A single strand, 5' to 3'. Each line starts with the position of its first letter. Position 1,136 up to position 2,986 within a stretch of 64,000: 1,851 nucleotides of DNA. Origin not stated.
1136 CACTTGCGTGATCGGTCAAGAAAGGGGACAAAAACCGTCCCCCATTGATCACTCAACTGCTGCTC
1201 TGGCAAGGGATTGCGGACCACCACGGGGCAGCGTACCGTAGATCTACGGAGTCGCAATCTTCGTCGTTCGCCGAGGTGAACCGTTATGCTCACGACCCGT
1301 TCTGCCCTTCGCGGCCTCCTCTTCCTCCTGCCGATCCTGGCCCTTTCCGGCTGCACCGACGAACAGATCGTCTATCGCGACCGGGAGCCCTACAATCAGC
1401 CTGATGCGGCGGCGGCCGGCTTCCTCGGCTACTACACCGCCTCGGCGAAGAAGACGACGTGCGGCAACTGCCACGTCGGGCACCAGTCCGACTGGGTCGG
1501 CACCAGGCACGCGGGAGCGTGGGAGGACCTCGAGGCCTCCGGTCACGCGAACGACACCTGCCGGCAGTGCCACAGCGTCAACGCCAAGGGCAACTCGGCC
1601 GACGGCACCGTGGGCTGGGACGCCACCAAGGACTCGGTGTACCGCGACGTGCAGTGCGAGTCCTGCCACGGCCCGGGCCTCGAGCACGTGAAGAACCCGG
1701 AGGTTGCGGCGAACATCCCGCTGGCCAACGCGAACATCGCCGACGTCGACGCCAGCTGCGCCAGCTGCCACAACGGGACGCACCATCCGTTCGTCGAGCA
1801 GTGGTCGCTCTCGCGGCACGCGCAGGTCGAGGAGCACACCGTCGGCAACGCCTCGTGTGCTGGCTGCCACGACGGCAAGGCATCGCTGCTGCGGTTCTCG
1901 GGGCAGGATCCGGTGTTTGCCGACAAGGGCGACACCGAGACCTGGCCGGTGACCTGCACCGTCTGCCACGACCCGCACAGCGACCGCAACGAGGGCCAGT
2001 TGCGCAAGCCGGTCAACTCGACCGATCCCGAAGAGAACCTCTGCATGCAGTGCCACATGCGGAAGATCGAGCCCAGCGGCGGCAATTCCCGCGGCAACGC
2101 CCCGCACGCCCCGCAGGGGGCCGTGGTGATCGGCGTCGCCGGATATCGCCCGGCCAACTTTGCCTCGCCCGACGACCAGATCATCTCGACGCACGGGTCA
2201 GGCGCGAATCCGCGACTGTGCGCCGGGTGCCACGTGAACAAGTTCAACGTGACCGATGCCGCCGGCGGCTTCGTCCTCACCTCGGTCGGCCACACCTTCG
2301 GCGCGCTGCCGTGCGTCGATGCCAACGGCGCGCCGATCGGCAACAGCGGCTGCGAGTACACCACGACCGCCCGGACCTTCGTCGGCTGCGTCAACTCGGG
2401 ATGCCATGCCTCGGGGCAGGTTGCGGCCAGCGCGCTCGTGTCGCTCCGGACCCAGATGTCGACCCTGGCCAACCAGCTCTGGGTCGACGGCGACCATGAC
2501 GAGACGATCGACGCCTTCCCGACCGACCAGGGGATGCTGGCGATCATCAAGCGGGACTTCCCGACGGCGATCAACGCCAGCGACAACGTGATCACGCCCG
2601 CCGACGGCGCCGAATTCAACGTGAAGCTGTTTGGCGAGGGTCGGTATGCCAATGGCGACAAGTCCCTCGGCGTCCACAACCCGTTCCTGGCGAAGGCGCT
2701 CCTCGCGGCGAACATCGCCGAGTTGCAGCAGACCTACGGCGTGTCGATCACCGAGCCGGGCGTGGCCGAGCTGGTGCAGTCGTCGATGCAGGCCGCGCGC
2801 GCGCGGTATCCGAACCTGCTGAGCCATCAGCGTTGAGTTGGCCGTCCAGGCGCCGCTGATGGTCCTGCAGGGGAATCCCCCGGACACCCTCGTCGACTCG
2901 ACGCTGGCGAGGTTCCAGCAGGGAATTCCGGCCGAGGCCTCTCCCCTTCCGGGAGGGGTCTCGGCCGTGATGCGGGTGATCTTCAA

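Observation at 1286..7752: Four-gene multihaem cytochrome / beta-barrel cluster: candidate porin-cytochrome trans-envelope electron conduit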

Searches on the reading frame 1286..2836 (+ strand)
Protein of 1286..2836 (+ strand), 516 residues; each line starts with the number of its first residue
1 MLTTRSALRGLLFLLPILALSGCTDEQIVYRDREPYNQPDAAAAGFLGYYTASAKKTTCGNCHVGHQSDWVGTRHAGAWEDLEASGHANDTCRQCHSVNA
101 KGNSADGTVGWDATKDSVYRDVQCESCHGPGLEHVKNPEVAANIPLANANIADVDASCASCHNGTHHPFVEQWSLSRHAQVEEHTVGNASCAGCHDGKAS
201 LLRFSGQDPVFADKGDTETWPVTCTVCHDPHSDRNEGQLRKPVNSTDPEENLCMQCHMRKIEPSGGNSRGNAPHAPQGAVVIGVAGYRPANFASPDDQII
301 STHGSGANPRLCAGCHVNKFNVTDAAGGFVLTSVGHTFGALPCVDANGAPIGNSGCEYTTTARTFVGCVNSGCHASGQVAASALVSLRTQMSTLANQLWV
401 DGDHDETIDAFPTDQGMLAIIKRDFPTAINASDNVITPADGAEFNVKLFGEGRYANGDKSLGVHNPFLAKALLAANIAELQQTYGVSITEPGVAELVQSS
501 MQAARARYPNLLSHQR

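Call 4: search_protein_families(library=pfam, proteins=[window:1286-2836:+], max_evalue=1)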
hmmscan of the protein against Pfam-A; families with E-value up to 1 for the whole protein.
window:1286-2836:+ (516 aa): 7 families
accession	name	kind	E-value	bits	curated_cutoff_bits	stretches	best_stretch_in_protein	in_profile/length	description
PF09699.15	Paired_CXXCH_1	-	3.7e-09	36.6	20.6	1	224-260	9-39/41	Doubled CXXCH motif (Paired_CXXCH_1)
PF14522.11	Cytochrome_C7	-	8.3e-09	35.6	24.8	4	152-200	10-53/67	Cytochrome c7 and related cytochrome c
PF14537.11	Cytochrom_c3_2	-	5.2e-08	33.7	25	2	155-257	6-78/79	Cytochrome c3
PF13435.11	Cytochrome_C554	-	1.6e-06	29.4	20.8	1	58-129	1-84/84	Cytochrome c554 and c-prime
PF03264.19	Cytochrom_NNT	-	0.043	14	24.1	1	87-134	123-169/174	NapC/NirT cytochrome c family, N-terminal region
PF02085.21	Cytochrom_CIII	-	0.081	13.7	22.9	1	188-261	30-86/101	Class III cytochrome C family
PF13442.11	Cytochrome_CBB3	-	0.71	10.7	27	1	117-152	8-38/68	Cytochrome C oxidase, cbb3-type, subunit III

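Call 5: search_protein_families(library=ncbifam, proteins=[window:1286-2836:+], max_evalue=1)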
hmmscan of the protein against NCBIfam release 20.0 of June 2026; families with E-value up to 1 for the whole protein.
window:1286-2836:+ (516 aa): 9 families
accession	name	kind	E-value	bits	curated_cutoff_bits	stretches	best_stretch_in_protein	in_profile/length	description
NF041198.1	UshA_like_PCGU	equivalog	4.4e-20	71.8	275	2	56-168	408-514/519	UshA-like (seleno)protein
TIGR03508.1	decahem_SO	subfamily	6.6e-14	52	192.2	1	89-263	2-180/258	DmsE family decaheme c-type cytochrome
NF041028.1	decahem_GSU2203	exception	6.4e-12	45.3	325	1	88-263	35-213/317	GSU2203 family decaheme c-type cytochrome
TIGR01905.1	paired_CXXCH_1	subfamily_domain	2.5e-06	27.3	25.2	1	224-258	9-37/41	doubled CXXCH domain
NF008659.0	PRK11659.1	equivalog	0.0049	16.6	184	2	177-258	35-118/188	cytochrome c nitrite reductase pentaheme subunit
TIGR04257.1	nanowire_3heme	domain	0.0072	16.4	40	1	156-200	24-63/75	c(7)-type cytochrome triheme domain-containing protein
TIGR03146.1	cyt_nit_nrfB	equivalog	0.097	12.9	166.6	0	180-233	3-52/145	cytochrome c nitrite reductase pentaheme subunit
TIGR01254.1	sfuA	subfamily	0.19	10.9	93.4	1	407-472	9-74/306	thiamine ABC transporter substrate-binding protein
TIGR03153.1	cytochr_NrfH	equivalog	0.41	10.7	134.2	0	152-195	25-59/138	cytochrome c nitrite reductase small subunit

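Call 26: search_solved_structures(query=window:1286-2836:+, max_evalue=10, show_alignments=2)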
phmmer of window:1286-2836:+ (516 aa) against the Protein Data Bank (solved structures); distinct sequences matched with E-value up to 10: 7.
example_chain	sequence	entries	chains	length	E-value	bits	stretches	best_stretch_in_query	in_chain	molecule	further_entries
6i5b_A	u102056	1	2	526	5.8e-08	34.9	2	61-101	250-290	Uncharacterized protein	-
8rv0_Y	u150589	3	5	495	0.092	14.4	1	217-325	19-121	Octaheme cytochrome c nitrite reductase | Octaheme nitrite c cytochrome c reductase | Octaheme nitrite reductase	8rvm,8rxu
1fgj_A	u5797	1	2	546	0.24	13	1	145-263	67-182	HYDROXYLAMINE OXIDOREDUCTASE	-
4fas_A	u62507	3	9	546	0.49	12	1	145-262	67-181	Hydroxylamine oxidoreductase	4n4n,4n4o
6m0p_A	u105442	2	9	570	0.74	11.4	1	145-262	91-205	Aerobic hydroxylamine oxidoreductase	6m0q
1bvb_A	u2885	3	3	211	1.6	10.3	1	57-132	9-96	CYTOCHROME C-554 | CYTOCHROME C554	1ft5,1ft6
2ozy_A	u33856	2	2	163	4.4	8.9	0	183-260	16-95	Cytochrome c-type protein nrfB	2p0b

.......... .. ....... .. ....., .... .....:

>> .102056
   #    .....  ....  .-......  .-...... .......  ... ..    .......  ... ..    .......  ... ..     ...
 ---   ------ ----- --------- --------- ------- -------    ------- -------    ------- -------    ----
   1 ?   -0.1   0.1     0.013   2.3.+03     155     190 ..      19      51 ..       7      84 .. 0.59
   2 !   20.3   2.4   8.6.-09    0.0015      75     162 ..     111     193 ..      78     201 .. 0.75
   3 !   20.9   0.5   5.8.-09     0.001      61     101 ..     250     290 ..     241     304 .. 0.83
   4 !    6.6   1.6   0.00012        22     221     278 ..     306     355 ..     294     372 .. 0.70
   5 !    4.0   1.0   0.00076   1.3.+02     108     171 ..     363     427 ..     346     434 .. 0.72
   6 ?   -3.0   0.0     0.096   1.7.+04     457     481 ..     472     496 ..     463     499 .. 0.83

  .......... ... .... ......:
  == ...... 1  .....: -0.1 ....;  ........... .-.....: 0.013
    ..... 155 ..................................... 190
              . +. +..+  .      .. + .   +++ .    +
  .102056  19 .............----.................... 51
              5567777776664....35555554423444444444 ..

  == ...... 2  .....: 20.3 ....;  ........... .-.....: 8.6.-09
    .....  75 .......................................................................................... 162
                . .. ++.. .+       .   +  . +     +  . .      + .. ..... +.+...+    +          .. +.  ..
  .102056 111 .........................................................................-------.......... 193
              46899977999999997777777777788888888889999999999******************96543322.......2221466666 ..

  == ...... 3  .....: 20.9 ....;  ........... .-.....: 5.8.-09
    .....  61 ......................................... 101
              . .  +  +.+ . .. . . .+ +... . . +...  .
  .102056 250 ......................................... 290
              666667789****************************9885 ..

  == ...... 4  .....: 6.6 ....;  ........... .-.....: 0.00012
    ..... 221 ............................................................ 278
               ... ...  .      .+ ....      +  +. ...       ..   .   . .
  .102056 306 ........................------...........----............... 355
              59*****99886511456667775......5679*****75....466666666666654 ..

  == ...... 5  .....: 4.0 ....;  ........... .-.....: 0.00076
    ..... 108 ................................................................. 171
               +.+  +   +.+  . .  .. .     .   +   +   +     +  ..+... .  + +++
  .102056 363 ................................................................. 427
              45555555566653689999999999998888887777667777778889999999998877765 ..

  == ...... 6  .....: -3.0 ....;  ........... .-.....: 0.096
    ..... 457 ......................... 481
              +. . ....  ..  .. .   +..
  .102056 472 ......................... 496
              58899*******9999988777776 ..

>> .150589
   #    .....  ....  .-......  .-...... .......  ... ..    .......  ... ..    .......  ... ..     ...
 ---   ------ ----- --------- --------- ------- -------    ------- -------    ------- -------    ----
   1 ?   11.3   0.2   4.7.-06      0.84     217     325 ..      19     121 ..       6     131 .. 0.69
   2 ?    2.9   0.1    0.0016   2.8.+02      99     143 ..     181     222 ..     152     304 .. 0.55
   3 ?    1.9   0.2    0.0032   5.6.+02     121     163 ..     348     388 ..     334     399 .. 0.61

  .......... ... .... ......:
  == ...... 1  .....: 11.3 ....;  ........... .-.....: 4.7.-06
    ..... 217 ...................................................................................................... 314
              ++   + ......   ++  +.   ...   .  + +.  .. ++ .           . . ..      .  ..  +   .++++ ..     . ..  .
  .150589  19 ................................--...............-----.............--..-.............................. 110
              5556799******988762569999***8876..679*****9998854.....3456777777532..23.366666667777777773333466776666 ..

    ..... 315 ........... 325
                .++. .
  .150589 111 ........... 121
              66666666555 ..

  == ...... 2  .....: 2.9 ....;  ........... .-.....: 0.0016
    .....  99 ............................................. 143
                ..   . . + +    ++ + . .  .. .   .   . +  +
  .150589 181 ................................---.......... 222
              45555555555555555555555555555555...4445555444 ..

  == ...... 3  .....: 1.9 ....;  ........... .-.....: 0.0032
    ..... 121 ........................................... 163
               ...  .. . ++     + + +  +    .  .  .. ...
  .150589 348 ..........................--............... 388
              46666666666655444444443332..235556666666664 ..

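Call 31: find_homologous_proteins(query=window:1286-2836:+, max_evalue=0.001)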
Query window:1286-2836:+ (516 aa): 3098 proteins with E <= 0.001 among 8000 candidates; the best 120 are listed.
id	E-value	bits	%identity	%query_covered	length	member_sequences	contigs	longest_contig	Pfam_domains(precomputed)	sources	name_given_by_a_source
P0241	0.0e+0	1209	100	100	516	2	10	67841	PF09699.16,PF14537.12,PF13435.12,PF14522.12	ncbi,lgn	-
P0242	1.7e-274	929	78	98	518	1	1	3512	PF09699.16,PF14537.12,PF14522.12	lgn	-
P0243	1.2e-267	907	76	99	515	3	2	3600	PF09699.16,PF14537.12,PF13435.12,PF14522.12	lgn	-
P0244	1.8e-263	893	74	99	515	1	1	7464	PF09699.16,PF14537.12,PF14522.12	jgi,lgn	jgi:predicted CXXCH cytochrome family protein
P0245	1.6e-260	883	75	95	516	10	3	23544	PF09699.16,PF14537.12,PF14522.12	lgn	-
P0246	1.8e-252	857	72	97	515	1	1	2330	PF09699.16,PF14537.12,PF13435.12,PF14522.12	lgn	-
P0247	2.3e-250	850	71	98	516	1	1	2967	PF09699.16,PF14537.12,PF14522.12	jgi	jgi:predicted CXXCH cytochrome family protein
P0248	1.2e-241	821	69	99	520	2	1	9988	PF09699.16,PF14537.12,PF13435.12,PF14522.12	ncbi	-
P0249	4.3e-241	819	69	98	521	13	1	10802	PF09699.16,PF14537.12,PF13435.12,PF14522.12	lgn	-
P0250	7.4e-239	812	67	99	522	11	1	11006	PF09699.16,PF14537.12,PF13435.12,PF14522.12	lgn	-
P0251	4.9e-237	806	72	94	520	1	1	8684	PF09699.16,PF14537.12,PF13435.12,PF14522.12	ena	-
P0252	6.3e-235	799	68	97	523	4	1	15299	PF09699.16,PF14537.12,PF13435.12,PF14522.12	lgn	-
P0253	8.5e-233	792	69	93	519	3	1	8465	PF09699.16,PF14537.12,PF13435.12,PF02085.22,PF14522.12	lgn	-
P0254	4.3e-232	789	68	94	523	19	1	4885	PF09699.16,PF14537.12,PF13435.12,PF14522.12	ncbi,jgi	-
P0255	4.4e-232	789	67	97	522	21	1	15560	PF09699.16,PF14537.12,PF13435.12,PF14522.12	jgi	jgi:predicted CXXCH cytochrome family protein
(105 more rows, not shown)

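Call 35: find_encoding_contigs(protein=P0241, flank=3000, max_places=4)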
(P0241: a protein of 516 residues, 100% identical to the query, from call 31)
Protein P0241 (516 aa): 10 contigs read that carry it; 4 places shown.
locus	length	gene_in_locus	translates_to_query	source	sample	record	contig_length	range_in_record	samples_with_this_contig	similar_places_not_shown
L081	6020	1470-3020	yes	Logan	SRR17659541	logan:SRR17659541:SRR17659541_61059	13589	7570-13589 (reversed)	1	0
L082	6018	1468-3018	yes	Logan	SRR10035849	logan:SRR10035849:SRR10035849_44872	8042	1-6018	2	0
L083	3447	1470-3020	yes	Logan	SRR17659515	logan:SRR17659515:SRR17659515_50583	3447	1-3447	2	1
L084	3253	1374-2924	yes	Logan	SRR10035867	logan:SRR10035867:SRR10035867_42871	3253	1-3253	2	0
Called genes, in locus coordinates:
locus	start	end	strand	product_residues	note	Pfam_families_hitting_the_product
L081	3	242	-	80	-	?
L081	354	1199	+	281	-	PF03747:ADP_ribosyl_GH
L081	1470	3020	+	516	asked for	PF14522:Cytochrome_C7 (faint), PF14537:Cytochrom_c3_2 (faint), PF13435:Cytochrome_C554 (weak), PF09699:Paired_CXXCH_1 (weak)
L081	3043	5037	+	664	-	PF03264:Cytochrom_NNT (faint), PF14522:Cytochrome_C7 (faint), PF02085:Cytochrom_CIII (faint), PF14537:Cytochrom_c3_2 (faint)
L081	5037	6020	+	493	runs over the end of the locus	-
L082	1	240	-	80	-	?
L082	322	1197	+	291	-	PF03747:ADP_ribosyl_GH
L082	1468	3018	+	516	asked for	PF14522:Cytochrome_C7 (faint), PF14537:Cytochrom_c3_2 (faint), PF13435:Cytochrome_C554 (weak), PF09699:Paired_CXXCH_1 (weak)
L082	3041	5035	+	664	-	PF03264:Cytochrom_NNT (faint), PF14522:Cytochrome_C7 (faint), PF02085:Cytochrom_CIII (faint), PF14537:Cytochrom_c3_2 (faint)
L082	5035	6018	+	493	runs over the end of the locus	-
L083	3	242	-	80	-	?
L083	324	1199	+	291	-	PF03747:ADP_ribosyl_GH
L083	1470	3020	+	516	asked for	PF14522:Cytochrome_C7 (faint), PF14537:Cytochrom_c3_2 (faint), PF13435:Cytochrome_C554 (weak), PF09699:Paired_CXXCH_1 (weak)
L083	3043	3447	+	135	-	?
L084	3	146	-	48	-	?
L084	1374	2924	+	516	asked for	PF14522:Cytochrome_C7 (faint), PF14537:Cytochrom_c3_2 (faint), PF13435:Cytochrome_C554 (weak), PF09699:Paired_CXXCH_1 (weak)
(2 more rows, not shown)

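Call 40: predict_structure(alignment_id=A2)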
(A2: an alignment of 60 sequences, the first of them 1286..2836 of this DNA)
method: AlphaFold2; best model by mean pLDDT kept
length: 516 residues; sequences in the alignment: 60
mean_pLDDT: 78.6   pTM: 0.79
mean pLDDT of the five models: 78.6, 78.1, 75.6, 74.8, 71.3
residues with pLDDT >= 90: 108; 70-90: 272; 50-70: 120; < 50: 16
segments of 3 or more residues with pLDDT < 50: 1-3, 23-32, 514-516
pLDDT, mean of each block of 10 residues (from residue 1): 55 63 46 55 67 74 69 85 83 80 73 86 69 64 63 70 70 77 70 79 71 69 79 83 86 85 89 90 88 58 71 82 72 74 85 83 85 85 91 96 96 98 96 94 96 87 85 95 94 90 75 49
secondary structure, 60 per line:
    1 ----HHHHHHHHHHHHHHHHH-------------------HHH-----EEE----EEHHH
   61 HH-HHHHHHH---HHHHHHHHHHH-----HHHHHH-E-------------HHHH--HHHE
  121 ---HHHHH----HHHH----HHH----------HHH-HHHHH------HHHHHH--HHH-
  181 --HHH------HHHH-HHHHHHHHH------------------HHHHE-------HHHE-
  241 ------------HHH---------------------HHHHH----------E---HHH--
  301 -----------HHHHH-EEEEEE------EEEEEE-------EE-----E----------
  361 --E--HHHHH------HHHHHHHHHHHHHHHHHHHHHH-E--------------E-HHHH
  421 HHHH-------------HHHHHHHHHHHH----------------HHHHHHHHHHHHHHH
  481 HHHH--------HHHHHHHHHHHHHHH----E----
elements in order: H5-21 E49-51 H58-62 H64-70 H74-84 H90-95 H111-114 H124-128 H133-136 H158-162 H169-174 H192-195 H197-205 H224-227 H277-281 H312-316 E318-323 E330-335 H366-370 H377-398 H417-424 H438-449 H466-484 H493-507

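Call 43: fold_search(model_id=the predicted structure, library=pdb)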
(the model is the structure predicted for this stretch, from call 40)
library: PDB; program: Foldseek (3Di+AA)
matches with E <= 10: 87; with E <= 0.001: 0
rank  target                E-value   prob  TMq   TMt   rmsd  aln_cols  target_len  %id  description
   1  5lv0_A                6.3e-01  0.06  0.08  0.07  13.7       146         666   11  Structure of Human Neurolysin (E475Q) in complex with amyloid-beta 35-40 peptide product (released 2017-12-06)
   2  4n1y_B                1.8e+00  0.03  0.08  0.14  17.4       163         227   12  Crystal Structure of the Pacific Oyster Estrogen Receptor Ligand Binding Domain (released 2014-02-12)
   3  5d1w_F                1.9e+00  0.03  0.08  0.16  15.2       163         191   11  Crystal structure of Mycobacterium tuberculosis Rv3249c transcriptional regulator. (released 2015-09-30)
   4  3v2u_D                1.9e+00  0.02  0.11  0.11  21.1       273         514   10  Crystal structure of the yeast GAL regulon complex of the repressor, Gal80p, and the transducer, Gal3p, with galactose (released 2012-02-08)
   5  5luz_A                2.0e+00  0.04  0.09  0.07  14.2       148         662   11  Structure of Human Neurolysin (E475Q) in complex with neurotensin peptide products (released 2017-12-06)
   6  8fyb_F                2.2e+00  0.05  0.11  0.16  10.2       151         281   11  Cryo-EM structure of Cas1:Cas2-DEDDh:half-site integration complex (released 2023-05-03)
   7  8fyb_C                2.2e+00  0.02  0.08  0.11  12.7       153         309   11  Cryo-EM structure of Cas1:Cas2-DEDDh:half-site integration complex (released 2023-05-03)
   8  7vw1_A                2.9e+00  0.06  0.07  0.32  13.0       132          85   11  Structure of a dimeric periplasmic protein bound with cuprous ions (released 2022-01-26)
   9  5dse_B                3.1e+00  0.02  0.07  0.12  12.1       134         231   11  Crystal Structure of the TTC7B/Hyccin Complex (released 2015-12-02)
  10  3zdp_B                3.1e+00  0.01  0.09  0.09  18.1       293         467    6  R416A Monomeric nucleoprotein of influenza A virus (released 2013-04-17)
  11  7zf1_A                3.3e+00  0.02  0.09  0.05  16.8       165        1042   13  Structure of ubiquitinated FANCI in complex with FANCD2 and double-stranded DNA (released 2022-11-16)
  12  8pds_A                3.3e+00  0.01  0.07  0.10  16.9       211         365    7  Local refinement of dimeric HMPV N-RNA bound to the C-terminal region of P (released 2023-12-06)
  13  6opm_C                3.5e+00  0.02  0.09  0.12  13.5       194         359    8  Casposase bound to integration product (released 2020-02-12)
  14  5eui_A                3.7e+00  0.04  0.11  0.28  10.0       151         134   11  Structure of predicted ancestral pika hemoglobin (released 2016-11-30)
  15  3w4u_E                3.7e+00  0.03  0.10  0.24  11.0       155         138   10  Human zeta-2 beta-2-s hemoglobin (released 2013-02-06)
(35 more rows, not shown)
